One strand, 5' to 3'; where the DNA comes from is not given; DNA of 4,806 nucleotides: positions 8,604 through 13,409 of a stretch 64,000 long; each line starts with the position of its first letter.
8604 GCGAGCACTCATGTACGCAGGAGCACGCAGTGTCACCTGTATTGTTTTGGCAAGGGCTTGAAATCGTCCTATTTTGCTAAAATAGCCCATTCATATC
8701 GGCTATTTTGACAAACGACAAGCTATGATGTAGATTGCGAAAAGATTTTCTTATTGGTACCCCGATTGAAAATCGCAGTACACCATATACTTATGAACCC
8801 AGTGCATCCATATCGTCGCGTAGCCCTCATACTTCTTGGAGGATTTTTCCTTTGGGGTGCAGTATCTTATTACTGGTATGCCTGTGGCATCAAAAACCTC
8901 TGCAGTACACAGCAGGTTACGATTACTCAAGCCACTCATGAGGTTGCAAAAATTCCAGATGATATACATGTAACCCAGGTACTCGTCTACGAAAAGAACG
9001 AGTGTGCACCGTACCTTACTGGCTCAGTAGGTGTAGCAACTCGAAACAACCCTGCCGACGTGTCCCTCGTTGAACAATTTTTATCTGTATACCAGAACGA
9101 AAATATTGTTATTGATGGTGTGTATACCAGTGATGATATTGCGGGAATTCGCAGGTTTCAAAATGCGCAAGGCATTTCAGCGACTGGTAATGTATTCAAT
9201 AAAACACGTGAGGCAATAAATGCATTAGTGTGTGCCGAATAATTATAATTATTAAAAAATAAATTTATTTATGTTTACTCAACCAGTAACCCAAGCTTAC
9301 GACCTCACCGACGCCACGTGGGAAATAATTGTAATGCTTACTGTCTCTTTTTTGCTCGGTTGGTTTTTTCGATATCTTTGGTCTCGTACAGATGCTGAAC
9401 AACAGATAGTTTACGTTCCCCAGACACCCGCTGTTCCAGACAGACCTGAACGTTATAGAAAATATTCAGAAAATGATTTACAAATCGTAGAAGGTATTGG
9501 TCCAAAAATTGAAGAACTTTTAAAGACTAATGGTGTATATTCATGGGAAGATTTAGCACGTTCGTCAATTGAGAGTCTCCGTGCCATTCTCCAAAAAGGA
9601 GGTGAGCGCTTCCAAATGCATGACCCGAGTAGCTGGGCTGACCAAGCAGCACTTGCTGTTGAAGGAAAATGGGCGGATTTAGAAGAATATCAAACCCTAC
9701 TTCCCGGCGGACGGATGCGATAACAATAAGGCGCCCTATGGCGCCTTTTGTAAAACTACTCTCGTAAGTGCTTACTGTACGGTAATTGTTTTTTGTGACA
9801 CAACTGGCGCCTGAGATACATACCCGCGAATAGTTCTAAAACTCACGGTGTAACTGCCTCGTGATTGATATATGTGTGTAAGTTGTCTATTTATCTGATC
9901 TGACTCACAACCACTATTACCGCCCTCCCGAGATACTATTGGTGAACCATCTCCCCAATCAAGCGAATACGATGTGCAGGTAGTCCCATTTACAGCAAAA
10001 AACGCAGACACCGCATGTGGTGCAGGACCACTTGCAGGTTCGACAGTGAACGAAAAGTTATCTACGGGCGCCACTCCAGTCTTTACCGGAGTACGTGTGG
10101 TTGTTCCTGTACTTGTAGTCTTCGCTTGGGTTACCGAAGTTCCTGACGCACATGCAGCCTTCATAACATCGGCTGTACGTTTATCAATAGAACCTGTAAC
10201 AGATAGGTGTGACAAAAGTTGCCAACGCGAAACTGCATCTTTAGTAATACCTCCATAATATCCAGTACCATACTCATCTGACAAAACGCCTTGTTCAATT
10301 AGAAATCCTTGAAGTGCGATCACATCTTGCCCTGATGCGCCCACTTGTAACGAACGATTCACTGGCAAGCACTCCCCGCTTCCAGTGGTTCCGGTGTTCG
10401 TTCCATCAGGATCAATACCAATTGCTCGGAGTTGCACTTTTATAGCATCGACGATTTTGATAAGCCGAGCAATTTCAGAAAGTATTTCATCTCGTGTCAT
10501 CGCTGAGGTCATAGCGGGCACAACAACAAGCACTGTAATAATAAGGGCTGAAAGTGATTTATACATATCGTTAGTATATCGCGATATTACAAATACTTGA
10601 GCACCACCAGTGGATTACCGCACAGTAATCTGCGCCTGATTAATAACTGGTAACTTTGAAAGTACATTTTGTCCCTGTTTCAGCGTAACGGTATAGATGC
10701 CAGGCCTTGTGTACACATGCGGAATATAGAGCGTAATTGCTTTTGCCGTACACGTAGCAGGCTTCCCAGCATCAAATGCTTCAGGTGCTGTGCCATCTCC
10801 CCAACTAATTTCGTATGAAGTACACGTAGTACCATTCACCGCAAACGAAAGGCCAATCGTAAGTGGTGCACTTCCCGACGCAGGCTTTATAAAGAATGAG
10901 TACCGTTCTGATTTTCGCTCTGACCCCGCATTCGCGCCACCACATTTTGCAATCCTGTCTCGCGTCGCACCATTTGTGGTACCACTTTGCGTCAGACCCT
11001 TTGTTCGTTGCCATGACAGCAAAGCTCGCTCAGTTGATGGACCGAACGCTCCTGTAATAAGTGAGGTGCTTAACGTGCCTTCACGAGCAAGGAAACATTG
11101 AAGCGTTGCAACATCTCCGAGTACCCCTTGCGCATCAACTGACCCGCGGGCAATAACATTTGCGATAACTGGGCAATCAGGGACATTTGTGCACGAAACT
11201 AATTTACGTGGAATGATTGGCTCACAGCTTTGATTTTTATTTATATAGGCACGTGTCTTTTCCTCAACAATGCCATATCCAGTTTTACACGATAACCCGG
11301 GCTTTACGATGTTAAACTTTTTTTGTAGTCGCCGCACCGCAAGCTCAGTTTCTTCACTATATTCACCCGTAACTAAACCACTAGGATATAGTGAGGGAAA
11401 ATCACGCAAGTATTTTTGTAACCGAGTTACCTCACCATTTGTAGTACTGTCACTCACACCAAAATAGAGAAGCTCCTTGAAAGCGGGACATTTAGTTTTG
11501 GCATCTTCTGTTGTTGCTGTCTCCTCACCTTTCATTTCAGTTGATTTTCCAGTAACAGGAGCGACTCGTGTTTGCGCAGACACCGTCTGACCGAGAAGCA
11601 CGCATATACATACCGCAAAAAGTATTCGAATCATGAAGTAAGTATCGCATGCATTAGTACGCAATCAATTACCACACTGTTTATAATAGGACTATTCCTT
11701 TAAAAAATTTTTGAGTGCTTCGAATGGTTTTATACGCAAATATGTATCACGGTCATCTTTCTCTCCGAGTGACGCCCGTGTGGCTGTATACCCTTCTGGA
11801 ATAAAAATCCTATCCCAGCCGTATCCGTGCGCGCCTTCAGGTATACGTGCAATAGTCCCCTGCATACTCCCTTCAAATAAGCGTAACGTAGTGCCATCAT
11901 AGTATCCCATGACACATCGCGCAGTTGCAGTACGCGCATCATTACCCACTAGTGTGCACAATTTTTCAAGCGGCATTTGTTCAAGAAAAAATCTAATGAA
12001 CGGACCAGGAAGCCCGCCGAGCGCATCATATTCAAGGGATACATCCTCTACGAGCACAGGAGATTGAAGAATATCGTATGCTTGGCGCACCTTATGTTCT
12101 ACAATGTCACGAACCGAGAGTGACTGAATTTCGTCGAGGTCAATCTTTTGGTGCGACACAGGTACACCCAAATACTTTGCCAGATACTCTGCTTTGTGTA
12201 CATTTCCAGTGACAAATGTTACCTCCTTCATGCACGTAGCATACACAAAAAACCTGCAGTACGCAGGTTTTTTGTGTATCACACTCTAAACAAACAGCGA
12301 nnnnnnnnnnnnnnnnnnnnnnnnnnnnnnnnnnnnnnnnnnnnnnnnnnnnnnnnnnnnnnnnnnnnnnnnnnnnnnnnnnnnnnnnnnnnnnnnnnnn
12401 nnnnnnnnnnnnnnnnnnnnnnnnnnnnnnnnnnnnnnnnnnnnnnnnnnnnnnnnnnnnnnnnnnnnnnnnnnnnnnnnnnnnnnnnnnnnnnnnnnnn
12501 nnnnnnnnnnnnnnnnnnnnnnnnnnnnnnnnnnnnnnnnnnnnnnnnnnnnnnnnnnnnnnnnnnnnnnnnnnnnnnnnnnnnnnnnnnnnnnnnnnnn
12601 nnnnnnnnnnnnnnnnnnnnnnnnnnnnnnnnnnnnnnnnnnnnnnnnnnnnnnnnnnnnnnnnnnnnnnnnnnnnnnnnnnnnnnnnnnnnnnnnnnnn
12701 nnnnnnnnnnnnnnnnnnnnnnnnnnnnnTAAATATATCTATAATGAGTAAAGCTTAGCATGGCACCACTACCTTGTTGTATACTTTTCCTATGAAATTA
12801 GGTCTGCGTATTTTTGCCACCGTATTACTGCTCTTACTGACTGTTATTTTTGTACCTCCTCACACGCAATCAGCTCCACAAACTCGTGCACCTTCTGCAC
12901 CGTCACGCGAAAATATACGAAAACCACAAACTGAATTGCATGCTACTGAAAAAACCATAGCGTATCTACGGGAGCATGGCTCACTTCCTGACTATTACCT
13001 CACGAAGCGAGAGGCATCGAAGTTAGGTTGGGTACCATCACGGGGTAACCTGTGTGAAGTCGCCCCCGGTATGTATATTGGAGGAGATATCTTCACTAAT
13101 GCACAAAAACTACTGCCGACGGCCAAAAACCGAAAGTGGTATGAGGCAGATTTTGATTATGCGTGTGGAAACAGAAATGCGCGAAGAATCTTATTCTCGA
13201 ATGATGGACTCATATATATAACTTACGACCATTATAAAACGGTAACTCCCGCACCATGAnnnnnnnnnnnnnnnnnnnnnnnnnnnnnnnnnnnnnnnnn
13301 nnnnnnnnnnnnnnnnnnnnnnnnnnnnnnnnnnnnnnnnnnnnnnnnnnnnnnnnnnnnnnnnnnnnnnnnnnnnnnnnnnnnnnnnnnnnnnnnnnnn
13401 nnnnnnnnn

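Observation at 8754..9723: Duplicated two-gene cassette (copy 1; copy 2 at 21586-22718): PG-binding membrane protein + membrane-anchored HhH protein, a candidate cell-wall-tethered DNA receptor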

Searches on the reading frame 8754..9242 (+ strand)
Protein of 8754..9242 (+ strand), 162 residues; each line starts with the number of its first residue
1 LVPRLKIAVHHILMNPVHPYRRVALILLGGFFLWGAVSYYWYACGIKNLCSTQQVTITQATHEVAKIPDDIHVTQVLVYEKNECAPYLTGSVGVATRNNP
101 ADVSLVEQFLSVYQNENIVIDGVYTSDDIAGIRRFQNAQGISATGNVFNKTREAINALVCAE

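Call 3: search_protein_families(library=pfam, proteins=[window:8754-9242:+], max_evalue=1)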
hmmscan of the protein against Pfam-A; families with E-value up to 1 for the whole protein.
window:8754-9242:+ (162 aa): 1 family
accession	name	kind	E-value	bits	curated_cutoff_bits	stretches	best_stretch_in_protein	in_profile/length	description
PF01471.23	PG_binding_1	-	5.8e-06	26.8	23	1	101-154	3-56/57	Putative peptidoglycan binding domain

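Call 19: find_homologous_proteins(query=window:8754-9242:+, max_evalue=10)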
Query window:8754-9242:+ (162 aa): 2 proteins with E <= 10 among 25 candidates.
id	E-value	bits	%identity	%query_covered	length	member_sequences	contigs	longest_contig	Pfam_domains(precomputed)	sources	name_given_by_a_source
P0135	4.1e-95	334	100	92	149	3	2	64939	PF01471.24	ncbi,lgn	ncbi:MAG: peptidoglycan-binding domain-containing protein [Minisyncoccia bacterium]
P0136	2.8e-45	172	54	92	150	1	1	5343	PF01471.24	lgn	-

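Call 20: find_encoding_contigs(protein=P0136, flank=6000, max_places=3)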
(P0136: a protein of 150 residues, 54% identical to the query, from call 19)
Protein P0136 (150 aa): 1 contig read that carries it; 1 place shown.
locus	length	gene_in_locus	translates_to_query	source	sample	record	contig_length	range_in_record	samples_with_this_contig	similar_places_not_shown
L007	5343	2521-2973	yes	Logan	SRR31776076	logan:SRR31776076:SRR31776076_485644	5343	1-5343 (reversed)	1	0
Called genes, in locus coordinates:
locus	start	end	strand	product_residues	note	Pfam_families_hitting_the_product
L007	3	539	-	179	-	?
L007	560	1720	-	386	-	PF11104:PilM_2, PF06723:MreB_Mbl (weak), PF14450:FtsA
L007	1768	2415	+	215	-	PF00156:Pribosyltran (weak)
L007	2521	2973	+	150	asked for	PF01471:PG_binding_1 (weak)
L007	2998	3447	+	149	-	-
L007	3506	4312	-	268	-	PF01471:PG_binding_1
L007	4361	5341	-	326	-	?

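Call 59: search_protein_families(library=ncbifam, proteins=[window:8754-9242:+], max_evalue=0.1)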
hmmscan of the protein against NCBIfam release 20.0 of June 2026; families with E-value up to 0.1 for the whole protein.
window:8754-9242:+ (162 aa): 4 families
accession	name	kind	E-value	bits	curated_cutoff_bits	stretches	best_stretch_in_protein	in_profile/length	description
TIGR02869.1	spore_SleB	equivalog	0.0004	20.3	236.5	1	101-155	14-68/201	spore cortex-lytic enzyme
NF007891.0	PRK10594.1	equivalog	0.00058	18.8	425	1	98-156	292-350/617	L,D-transpeptidase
NF052377.1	lmo1851_S41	exception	0.0014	17.4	725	1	81-155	371-445/468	lmo1851 family serine protease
NF052335.1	PdgHdaseHSB129560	equivalog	0.0099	15.2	500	1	109-155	282-328/330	peptidoglycan hydrolase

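Call 60: search_protein_families(library=padloc, proteins=[window:8754-9242:+], max_evalue=0.1)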
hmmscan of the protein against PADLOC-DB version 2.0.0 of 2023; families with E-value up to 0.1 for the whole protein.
window:8754-9242:+ (162 aa): 0 families

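Call 71: search_protein_families(library=pfam, alignment_id=A4, max_evalue=0.001)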
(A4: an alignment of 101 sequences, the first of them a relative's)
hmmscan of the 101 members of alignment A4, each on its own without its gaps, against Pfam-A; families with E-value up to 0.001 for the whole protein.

A. member 1, P0135 (149 aa): 1 family
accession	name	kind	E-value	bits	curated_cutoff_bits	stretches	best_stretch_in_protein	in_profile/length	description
PF01471.23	PG_binding_1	-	4.7e-06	27.1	23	1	88-141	3-56/57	Putative peptidoglycan binding domain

B. families by the number of members that match (of 101 scanned): 6 families
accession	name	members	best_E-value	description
PF00691.25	OmpA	57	1.2e-26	OmpA family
PF01471.23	PG_binding_1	15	1.1e-12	Putative peptidoglycan binding domain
PF18884.5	TSP3_bac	7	1e-09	Bacterial TSP3 repeat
PF14520.12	HHH_5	1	3.7e-05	Helix-hairpin-helix domain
PF09374.15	PG_binding_3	1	0.00011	Predicted Peptidoglycan domain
PF14694.11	LINES_N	1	0.00063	Lines N-terminus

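Call 76: find_related_loci(query=A5, collection=metagenome_contigs, flank=3000)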
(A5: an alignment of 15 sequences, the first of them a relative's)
Query A5 (149 aa) in metagenome_contigs; peptide patterns used: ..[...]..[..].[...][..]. (x = any residue, [..] = any of these).
91 stretches matched a pattern; 77 encode a relative of the query (tblastn E <= 1e-3); 77 distinct loci.
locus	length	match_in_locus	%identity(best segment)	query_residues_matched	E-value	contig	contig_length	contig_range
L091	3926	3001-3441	35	7-148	4e-23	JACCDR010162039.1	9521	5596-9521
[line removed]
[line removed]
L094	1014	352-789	31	14-148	4e-18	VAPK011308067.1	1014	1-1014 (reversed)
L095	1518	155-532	27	9-149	4e-14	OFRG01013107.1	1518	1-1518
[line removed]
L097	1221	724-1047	32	25-148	8e-11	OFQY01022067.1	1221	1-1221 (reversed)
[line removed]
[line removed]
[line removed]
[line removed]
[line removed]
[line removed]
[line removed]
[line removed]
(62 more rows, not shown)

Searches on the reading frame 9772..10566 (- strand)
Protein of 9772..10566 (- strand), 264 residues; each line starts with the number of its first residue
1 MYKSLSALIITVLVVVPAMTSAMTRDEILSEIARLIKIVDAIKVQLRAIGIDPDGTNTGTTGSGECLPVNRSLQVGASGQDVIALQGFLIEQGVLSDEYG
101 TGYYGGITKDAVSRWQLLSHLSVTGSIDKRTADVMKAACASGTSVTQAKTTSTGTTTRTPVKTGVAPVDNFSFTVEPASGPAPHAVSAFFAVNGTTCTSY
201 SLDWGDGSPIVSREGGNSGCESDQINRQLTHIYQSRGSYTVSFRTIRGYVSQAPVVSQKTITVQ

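Call 8: search_protein_families(library=pfam, proteins=[window:9772-10566:-], max_evalue=0.001)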
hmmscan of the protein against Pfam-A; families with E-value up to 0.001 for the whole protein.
window:9772-10566:- (264 aa): 2 families
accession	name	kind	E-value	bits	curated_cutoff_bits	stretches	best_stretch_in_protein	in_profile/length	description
PF01471.23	PG_binding_1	-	8.1e-10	39.2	23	1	78-135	1-57/57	Putative peptidoglycan binding domain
PF00801.26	PKD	-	1.1e-05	25.8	23.5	1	174-244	5-64/80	PKD domain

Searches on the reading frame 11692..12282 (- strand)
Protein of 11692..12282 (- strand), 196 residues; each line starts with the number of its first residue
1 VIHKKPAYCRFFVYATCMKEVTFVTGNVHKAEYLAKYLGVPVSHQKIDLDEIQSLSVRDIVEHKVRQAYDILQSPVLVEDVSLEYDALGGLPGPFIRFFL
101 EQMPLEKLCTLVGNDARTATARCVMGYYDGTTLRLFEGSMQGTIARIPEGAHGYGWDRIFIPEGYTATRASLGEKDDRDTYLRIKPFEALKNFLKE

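Call 9: search_protein_families(library=pfam, proteins=[window:11692-12282:-], max_evalue=0.001)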
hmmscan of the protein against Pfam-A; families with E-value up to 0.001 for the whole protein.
window:11692-12282:- (196 aa): 1 family
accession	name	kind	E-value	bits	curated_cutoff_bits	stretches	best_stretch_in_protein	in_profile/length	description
PF01725.21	Ham1p_like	-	5.7e-33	114.8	22.5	1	21-192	1-185/186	Ham1 family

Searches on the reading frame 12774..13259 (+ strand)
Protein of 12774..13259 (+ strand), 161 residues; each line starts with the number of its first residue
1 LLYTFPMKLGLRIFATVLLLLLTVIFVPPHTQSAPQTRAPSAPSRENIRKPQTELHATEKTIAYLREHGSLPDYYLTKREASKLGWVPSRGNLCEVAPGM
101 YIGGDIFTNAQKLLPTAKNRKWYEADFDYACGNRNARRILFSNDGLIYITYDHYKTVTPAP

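Call 9: search_protein_families(library=pfam, proteins=[window:12774-13259:+], max_evalue=0.001)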
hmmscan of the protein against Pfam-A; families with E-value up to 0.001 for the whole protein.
window:12774-13259:+ (161 aa): 1 family
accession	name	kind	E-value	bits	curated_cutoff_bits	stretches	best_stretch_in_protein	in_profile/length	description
PF00545.25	Ribonuclease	-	5.3e-10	40.1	24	1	64-156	7-93/98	ribonuclease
